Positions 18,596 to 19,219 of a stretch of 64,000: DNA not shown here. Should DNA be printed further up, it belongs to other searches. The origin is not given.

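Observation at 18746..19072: Rieske-fold mini-protein in which both histidine ligands appear replaced by cysteine (CxC...CxxC)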

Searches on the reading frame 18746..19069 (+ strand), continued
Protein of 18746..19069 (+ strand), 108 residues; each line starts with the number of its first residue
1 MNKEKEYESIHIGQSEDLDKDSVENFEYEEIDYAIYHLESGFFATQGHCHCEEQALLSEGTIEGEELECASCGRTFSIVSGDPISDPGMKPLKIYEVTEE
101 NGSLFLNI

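Call 29: find_homologous_proteins(query=P0158, max_evalue=0.001)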
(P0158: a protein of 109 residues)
Query P0158 (109 aa): 11 proteins with E <= 0.001 among 11 candidates.
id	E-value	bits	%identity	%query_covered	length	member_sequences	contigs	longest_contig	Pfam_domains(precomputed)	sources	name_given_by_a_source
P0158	5.3e-68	244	100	100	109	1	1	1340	PF00355.33,PF13806.13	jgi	jgi:naphthalene 1,2-dioxygenase ferredoxin component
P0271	3.6e-29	119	51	97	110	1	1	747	PF00355.33,PF13806.13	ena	-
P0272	3.0e-26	109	49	95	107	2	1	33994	PF00355.33,PF13806.13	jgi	jgi:nitrite reductase/ring-hydroxylating ferredoxin subunit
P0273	1.5e-24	104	49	95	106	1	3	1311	PF00355.33,PF13806.13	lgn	-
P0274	4.1e-24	102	50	97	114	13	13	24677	PF00355.33,PF13806.13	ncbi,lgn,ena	-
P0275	2.9e-23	100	50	93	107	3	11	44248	PF00355.33,PF13806.13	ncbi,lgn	-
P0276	1.1e-22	98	46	97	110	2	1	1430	PF00355.33,PF13806.13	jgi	jgi:nitrite reductase/ring-hydroxylating ferredoxin subunit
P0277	1.1e-21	95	44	86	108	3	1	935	PF00355.33,PF13806.13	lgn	-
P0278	1.5e-21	94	46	93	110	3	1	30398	PF00355.33,PF13806.13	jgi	jgi:3-phenylpropionate/trans-cinnamate dioxygenase ferredoxin component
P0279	2.3e-21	94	48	95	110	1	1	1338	PF00355.33,PF13806.13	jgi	jgi:nitrite reductase/ring-hydroxylating ferredoxin subunit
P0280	1.1e-20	91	46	93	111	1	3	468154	PF00355.33,PF13806.13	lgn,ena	-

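Call 31: find_encoding_contigs(protein=P0280, flank=8000, max_places=3)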
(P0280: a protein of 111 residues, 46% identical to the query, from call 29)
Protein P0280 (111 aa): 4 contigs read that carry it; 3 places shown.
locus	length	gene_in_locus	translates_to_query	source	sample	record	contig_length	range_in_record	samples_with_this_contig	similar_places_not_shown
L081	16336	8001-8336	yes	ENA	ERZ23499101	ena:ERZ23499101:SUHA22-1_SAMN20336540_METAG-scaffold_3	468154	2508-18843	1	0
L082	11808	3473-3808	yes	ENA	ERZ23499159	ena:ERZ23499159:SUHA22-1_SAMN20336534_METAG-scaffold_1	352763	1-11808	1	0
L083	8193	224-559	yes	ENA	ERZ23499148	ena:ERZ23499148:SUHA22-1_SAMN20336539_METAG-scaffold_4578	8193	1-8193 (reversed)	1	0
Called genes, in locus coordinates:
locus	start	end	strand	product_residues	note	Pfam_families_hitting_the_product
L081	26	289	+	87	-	PF01527:HTH_Tnp_1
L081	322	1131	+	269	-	PF13276:HTH_21, PF00665:rve, PF13683:rve_3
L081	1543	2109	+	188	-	-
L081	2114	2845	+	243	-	-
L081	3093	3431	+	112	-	-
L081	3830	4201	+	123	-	PF13560:HTH_31, PF01381:HTH_3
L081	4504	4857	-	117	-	PF18480:DUF5615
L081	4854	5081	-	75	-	PF04255:DUF433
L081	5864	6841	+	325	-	PF08240:ADH_N, PF00107:ADH_zinc_N, PF13602:ADH_zinc_N_2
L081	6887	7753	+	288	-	PF20434:BD-FAE, PF07859:Abhydrolase_3, PF00135:COesterase (weak)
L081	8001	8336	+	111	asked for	PF00355:Rieske (weak), PF13806:Rieske_2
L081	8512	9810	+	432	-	PF01547:SBP_bac_1, PF13416:SBP_bac_8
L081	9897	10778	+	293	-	PF00528:BPD_transp_1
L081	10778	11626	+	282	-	PF00528:BPD_transp_1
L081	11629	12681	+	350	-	PF00005:ABC_tran, PF13304:AAA_21 (faint), PF17850:CysA_C_terminal (faint), PF17912:OB_MalK (weak), PF08402:TOBE_2 (weak)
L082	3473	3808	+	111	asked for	PF00355:Rieske (weak), PF13806:Rieske_2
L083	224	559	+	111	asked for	PF00355:Rieske (weak), PF13806:Rieske_2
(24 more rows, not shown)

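Call 32: find_encoding_contigs(protein=P0275, flank=8000, max_places=3)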
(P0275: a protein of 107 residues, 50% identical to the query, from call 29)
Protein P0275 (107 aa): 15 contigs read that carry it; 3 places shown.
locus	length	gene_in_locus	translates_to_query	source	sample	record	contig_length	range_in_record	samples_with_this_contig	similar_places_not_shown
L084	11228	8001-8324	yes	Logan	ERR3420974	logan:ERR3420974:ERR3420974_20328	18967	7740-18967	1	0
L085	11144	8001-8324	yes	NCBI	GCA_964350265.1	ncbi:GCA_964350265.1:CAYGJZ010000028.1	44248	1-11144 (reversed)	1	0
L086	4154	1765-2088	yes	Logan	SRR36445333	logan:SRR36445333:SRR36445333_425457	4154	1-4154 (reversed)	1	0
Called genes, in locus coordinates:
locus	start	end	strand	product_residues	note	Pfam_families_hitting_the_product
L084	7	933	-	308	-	PF00126:HTH_1, PF03466:LysR_substrate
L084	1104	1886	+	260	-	-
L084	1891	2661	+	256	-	PF03328:HpcH_HpaI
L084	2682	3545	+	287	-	PF00903:Glyoxalase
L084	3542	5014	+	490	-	PF00171:Aldedh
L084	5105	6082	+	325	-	PF08240:ADH_N, PF00107:ADH_zinc_N, PF13602:ADH_zinc_N_2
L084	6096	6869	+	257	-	PF01261:AP_endonuc_2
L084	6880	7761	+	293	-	PF00135:COesterase, PF20434:BD-FAE, PF07859:Abhydrolase_3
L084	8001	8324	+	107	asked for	PF00355:Rieske (weak), PF13806:Rieske_2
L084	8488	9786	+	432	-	PF01547:SBP_bac_1, PF13416:SBP_bac_8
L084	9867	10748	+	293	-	PF00528:BPD_transp_1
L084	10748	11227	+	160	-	?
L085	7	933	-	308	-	PF00126:HTH_1, PF03466:LysR_substrate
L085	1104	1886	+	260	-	-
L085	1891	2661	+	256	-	PF03328:HpcH_HpaI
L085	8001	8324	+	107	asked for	PF00355:Rieske (weak), PF13806:Rieske_2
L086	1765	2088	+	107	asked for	PF00355:Rieske (weak), PF13806:Rieske_2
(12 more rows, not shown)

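Call 33: find_encoding_contigs(protein=P0146, flank=8000, max_places=4)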
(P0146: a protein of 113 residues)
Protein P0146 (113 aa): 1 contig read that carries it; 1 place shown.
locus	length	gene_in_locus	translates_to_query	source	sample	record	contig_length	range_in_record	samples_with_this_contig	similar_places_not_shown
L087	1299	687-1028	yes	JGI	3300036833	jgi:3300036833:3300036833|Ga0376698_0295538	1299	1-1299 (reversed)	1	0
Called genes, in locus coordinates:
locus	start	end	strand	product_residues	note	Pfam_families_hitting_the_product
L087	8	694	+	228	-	PF00487:FA_desaturase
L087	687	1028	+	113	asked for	PF00355:Rieske, PF13806:Rieske_2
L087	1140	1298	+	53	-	?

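Call 35: find_encoding_contigs(protein=P0151, flank=6000, max_places=3)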
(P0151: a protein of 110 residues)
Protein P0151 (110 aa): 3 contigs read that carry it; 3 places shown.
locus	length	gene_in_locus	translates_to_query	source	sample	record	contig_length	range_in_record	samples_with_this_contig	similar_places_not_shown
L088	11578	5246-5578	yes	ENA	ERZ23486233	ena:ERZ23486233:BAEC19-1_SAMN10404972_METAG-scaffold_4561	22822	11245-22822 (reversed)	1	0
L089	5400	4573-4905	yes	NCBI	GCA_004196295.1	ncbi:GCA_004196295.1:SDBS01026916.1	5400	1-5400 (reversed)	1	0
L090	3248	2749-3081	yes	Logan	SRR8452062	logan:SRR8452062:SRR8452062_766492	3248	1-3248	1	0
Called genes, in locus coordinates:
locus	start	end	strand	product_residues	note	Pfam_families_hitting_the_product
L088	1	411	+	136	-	?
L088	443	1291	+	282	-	PF00795:CN_hydrolase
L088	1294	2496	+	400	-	PF01960:ArgJ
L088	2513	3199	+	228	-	PF21948:LplA-B_cat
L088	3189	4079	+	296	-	PF16881:LIAS_N (weak), PF04055:Radical_SAM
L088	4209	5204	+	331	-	PF00487:FA_desaturase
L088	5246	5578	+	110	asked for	PF00355:Rieske, PF13806:Rieske_2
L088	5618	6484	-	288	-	PF01261:AP_endonuc_2 (faint)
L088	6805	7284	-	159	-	PF02915:Rubrerythrin (weak), PF09537:DUF2383 (weak)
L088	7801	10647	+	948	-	PF00512:HisKA, PF02518:HATPase_c, PF00072:Response_reg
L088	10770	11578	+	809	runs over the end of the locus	PF17678:Glyco_hydro_92N, PF07971:Glyco_hydro_92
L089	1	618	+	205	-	?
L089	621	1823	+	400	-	PF01960:ArgJ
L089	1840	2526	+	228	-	PF21948:LplA-B_cat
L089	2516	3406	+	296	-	PF16881:LIAS_N (weak), PF04055:Radical_SAM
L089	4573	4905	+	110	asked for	PF00355:Rieske, PF13806:Rieske_2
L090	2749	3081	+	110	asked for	PF00355:Rieske, PF13806:Rieske_2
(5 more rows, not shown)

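Call 36: find_encoding_contigs(protein=P0153, flank=6000, max_places=3)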
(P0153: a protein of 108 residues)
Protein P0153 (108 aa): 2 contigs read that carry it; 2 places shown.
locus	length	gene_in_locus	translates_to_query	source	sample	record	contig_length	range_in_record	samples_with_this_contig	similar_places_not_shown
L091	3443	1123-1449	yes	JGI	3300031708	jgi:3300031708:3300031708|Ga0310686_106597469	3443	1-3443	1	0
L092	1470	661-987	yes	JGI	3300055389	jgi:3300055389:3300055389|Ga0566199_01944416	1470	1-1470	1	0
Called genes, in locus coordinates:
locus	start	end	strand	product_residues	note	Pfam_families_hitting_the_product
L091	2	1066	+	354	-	?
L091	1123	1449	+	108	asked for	PF00355:Rieske, PF13806:Rieske_2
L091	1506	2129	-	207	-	PF01261:AP_endonuc_2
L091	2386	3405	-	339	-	PF13407:Peripla_BP_4, PF00532:Peripla_BP_1, PF13458:Peripla_BP_6 (faint)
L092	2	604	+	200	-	PF00487:FA_desaturase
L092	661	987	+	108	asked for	PF00355:Rieske, PF13806:Rieske_2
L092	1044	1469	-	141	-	?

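Call 37: find_encoding_contigs(protein=P0149, flank=6000, max_places=3)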
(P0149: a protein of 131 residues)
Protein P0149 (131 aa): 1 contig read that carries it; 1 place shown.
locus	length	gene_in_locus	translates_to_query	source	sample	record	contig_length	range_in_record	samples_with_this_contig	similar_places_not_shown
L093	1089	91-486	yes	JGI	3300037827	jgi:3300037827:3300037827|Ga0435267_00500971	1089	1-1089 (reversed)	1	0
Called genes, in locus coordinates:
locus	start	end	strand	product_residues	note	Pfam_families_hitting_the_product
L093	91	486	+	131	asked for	PF00355:Rieske, PF13806:Rieske_2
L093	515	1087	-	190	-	PF13407:Peripla_BP_4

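Call 42: list_cluster_members(proteins=[P0001, P0036, P0045, P0078])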
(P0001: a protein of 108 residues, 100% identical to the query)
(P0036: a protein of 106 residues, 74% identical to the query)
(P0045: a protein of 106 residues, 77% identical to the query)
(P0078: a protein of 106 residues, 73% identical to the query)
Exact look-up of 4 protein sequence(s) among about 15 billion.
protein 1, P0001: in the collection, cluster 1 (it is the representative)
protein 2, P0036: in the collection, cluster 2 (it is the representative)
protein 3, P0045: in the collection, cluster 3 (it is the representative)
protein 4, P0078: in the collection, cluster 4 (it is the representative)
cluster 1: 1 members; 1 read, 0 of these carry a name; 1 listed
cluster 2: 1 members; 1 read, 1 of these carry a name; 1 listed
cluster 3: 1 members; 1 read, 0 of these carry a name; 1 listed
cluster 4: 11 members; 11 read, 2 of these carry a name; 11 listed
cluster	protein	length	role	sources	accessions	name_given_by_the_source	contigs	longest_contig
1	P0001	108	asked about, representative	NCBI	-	-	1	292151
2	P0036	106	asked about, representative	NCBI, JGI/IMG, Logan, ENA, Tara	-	strand:+ start:12668 stop:12988 length:321 start_codon:yes stop_codon:yes ...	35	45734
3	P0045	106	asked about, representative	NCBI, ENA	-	-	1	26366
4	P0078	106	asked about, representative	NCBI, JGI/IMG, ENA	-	-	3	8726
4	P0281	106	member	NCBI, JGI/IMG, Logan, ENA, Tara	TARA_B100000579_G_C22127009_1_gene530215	strand:- start:50 stop:370 length:321 start_codon:yes stop_codon:yes gene_type:complete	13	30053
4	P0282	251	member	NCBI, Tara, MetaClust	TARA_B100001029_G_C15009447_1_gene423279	strand:+ start:225 stop:980 length:756 start_codon:yes stop_codon:yes gene_type:complete | TARA_098_DCM_0.22-3_C15009447_1_gene423279 COG1721 ""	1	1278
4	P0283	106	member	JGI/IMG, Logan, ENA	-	-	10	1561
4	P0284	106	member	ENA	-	-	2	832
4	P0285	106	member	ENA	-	-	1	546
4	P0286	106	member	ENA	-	-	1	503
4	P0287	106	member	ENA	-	-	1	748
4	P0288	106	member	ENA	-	-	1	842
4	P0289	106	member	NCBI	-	-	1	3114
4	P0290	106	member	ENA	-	-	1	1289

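Call 47: search_protein_families(library=pfam, proteins=[P0154, P0156, P0159, P0164, P0171, P0189, P0202, P0220, P0245, P0208], max_evalue=0.0001)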
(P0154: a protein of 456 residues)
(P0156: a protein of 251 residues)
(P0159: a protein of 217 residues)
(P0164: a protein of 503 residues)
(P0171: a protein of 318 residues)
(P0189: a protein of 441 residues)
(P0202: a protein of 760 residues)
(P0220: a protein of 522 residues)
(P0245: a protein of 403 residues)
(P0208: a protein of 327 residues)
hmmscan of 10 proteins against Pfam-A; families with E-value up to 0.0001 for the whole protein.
P0154 (456 aa): 3 families
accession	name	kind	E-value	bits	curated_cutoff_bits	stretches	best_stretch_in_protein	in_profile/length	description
PF00487.30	FA_desaturase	-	1.1e-29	104.4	29.7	1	60-299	2-250/253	Fatty acid desaturase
PF00355.32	Rieske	-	1.3e-17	63.9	20.3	1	351-437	2-88/88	Rieske [2Fe-2S] domain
PF13806.12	Rieske_2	-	1.8e-08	34.7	27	1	351-447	2-103/104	Rieske-like [2Fe-2S] domain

P0156 (251 aa): 2 families
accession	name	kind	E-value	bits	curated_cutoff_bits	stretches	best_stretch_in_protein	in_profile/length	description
PF00355.32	Rieske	-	4.1e-17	62.3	20.3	1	152-237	3-87/88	Rieske [2Fe-2S] domain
PF13806.12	Rieske_2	-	1.1e-07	32.2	27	1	152-248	3-103/104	Rieske-like [2Fe-2S] domain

P0159 (217 aa): 3 families
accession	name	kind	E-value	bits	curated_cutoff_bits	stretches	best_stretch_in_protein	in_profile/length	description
PF00355.32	Rieske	-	3.1e-17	62.7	20.3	1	115-204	1-88/88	Rieske [2Fe-2S] domain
PF00487.30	FA_desaturase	-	5.5e-13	49.7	29.7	1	7-60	192-246/253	Fatty acid desaturase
PF13806.12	Rieske_2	-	9.5e-11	42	27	1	115-214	1-103/104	Rieske-like [2Fe-2S] domain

P0164 (503 aa): 3 families
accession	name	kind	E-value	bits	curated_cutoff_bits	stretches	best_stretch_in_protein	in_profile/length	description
PF00355.32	Rieske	-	6.2e-16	58.5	20.3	1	75-161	2-87/88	Rieske [2Fe-2S] domain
PF00353.25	HemolysinCabind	-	3e-07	30.7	23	0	318-348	1-31/36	RTX calcium-binding nonapeptide repeat (4 copies)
PF13806.12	Rieske_2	-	5e-07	30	27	1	75-172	2-103/104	Rieske-like [2Fe-2S] domain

P0171 (318 aa): 3 families
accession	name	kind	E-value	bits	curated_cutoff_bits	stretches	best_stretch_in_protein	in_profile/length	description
PF00487.30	FA_desaturase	-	8.9e-21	75.2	29.7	1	20-155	116-251/253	Fatty acid desaturase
PF00355.32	Rieske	-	1.3e-16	60.7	20.3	1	218-304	2-88/88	Rieske [2Fe-2S] domain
PF13806.12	Rieske_2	-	8.4e-09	35.7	27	1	218-314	2-103/104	Rieske-like [2Fe-2S] domain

P0189 (441 aa): 5 families
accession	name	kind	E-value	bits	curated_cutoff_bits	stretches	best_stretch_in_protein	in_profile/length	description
PF00355.32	Rieske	-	1.4e-19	70.2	20.3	1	54-141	2-88/88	Rieske [2Fe-2S] domain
PF00175.26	NAD_binding_1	-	2.9e-16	60.5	22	1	314-423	2-108/109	Oxidoreductase NAD-binding domain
PF13806.12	Rieske_2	-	1.7e-08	34.7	27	1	54-149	2-101/104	Rieske-like [2Fe-2S] domain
PF00970.30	FAD_binding_6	-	9.5e-08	32.7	21.1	1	243-303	46-98/99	Oxidoreductase FAD-binding domain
PF08030.17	NAD_binding_6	-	3.5e-05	24.3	22.2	0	311-375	4-75/156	Ferric reductase NAD binding domain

P0202 (760 aa): 4 families
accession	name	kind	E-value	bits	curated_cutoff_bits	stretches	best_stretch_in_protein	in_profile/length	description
PF00487.30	FA_desaturase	-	1.8e-38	133.2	29.7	1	79-322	2-251/253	Fatty acid desaturase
PF00355.32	Rieske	-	5.4e-16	58.7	20.3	1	372-459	2-88/88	Rieske [2Fe-2S] domain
PF00175.26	NAD_binding_1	-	1.3e-15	58.4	22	1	633-741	2-107/109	Oxidoreductase NAD-binding domain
PF13806.12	Rieske_2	-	2.6e-08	34.1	27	1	372-468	2-102/104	Rieske-like [2Fe-2S] domain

P0220 (522 aa): 3 families
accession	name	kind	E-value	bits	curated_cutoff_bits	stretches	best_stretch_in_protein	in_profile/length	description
PF00355.32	Rieske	-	6.6e-16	58.4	20.3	1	187-273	2-87/88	Rieske [2Fe-2S] domain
PF00487.30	FA_desaturase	-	9.1e-16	58.8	29.7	1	3-111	139-247/253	Fatty acid desaturase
PF13806.12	Rieske_2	-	8.8e-06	26.1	27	1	187-283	2-102/104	Rieske-like [2Fe-2S] domain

P0245 (403 aa): 3 families
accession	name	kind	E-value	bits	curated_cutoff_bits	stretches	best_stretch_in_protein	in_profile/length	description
PF01458.23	SUFBD_core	-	8.5e-49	166.5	27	1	23-256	5-232/232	SUF system FeS cluster assembly, SufBD core domain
PF00355.32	Rieske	-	7.6e-17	61.5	20.3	1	306-389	4-87/88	Rieske [2Fe-2S] domain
PF13806.12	Rieske_2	-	7.7e-12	45.5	27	1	303-400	1-103/104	Rieske-like [2Fe-2S] domain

P0208 (327 aa): 1 family
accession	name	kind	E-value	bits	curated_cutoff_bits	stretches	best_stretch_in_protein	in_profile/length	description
PF00355.32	Rieske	-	3.3e-13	49.8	20.3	1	50-126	12-87/88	Rieske [2Fe-2S] domain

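Call 49: find_encoding_contigs(protein=P0036, flank=10000, max_places=4)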
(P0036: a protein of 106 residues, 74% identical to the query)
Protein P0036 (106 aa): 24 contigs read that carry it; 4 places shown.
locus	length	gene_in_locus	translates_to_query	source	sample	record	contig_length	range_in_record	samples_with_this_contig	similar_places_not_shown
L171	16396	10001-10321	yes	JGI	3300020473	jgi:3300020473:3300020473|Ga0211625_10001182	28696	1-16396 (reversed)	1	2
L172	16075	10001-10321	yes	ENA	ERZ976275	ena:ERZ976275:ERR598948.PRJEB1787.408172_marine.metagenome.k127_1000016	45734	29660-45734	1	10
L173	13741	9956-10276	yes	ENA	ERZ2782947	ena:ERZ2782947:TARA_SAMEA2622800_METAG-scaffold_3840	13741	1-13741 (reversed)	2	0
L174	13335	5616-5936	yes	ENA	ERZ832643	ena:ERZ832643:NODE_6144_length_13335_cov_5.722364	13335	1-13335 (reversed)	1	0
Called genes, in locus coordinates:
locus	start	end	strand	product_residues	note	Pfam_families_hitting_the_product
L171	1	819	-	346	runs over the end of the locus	PF01717:Meth_synt_2, PF08267:Meth_synt_1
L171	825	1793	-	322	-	PF01073:3Beta_HSD, PF01370:Epimerase, PF02719:Polysacc_synt_2, PF04321:RmlD_sub_bind, PF07993:NAD_binding_4, PF16363:GDP_Man_Dehyd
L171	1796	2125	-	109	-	PF05336:rhaM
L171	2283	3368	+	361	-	PF01408:GFO_IDH_MocA, PF22725:GFO_IDH_MocA_C3 (weak)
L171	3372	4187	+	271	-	PF09339:HTH_IclR, PF01614:IclR_C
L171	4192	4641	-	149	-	PF01575:MaoC_dehydratas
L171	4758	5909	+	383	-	PF02515:CoA_transf_3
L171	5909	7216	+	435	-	PF13378:MR_MLE_C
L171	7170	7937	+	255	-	PF00106:adh_short, PF03721:UDPG_MGDP_dh_N (faint), PF08659:KR, PF13561:adh_short_C2, PF23441:SDR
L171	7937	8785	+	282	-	PF01557:FAA_hydrolase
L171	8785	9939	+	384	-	PF01070:FMN_dh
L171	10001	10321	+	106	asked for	PF00355:Rieske (weak)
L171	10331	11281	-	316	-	PF00389:2-Hacid_dh, PF02826:2-Hacid_dh_C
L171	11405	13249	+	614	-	PF02776:TPP_enzyme_N, PF00205:TPP_enzyme_M, PF02775:TPP_enzyme_C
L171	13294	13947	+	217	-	PF10054:DUF2291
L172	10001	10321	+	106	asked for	PF00355:Rieske (weak)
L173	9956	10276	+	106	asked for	PF00355:Rieske (weak)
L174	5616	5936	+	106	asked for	PF00355:Rieske (weak)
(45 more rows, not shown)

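Call 64: find_encoding_contigs(protein=P0174, flank=5000, max_places=2)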
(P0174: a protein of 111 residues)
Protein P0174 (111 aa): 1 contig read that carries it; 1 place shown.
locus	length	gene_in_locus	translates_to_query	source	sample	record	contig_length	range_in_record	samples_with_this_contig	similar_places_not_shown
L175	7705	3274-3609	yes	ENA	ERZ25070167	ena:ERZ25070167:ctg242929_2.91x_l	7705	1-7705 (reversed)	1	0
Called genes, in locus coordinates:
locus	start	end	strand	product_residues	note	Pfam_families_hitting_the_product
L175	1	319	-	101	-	?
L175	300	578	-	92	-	-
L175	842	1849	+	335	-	PF00561:Abhydrolase_1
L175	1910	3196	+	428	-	PF01425:Amidase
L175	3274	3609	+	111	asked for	PF00355:Rieske, PF13806:Rieske_2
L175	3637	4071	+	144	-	PF00903:Glyoxalase, PF13669:Glyoxalase_4 (weak)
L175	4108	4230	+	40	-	-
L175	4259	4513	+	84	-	PF01042:Ribonuc_L-PSP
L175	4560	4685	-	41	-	-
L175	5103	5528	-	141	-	PF14759:Reductase_C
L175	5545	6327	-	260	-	PF03486:HI0933_like (faint), PF07992:Pyr_redox_2, PF13450:NAD_binding_8 (faint), PF13738:Pyr_redox_3 (weak), PF00070:Pyr_redox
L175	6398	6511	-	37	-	-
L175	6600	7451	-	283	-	PF26233:NicX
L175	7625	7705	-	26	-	?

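Call 65: find_encoding_contigs(protein=P0161, flank=5000, max_places=2)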
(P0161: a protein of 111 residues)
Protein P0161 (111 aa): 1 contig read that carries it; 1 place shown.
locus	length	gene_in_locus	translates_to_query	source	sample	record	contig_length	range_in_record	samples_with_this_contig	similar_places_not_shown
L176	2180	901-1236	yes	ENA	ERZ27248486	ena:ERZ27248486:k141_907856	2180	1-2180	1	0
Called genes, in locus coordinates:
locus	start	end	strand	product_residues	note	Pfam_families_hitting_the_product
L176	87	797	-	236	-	PF00908:dTDP_sugar_isom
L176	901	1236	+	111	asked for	PF00355:Rieske, PF13806:Rieske_2 (weak)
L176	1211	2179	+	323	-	?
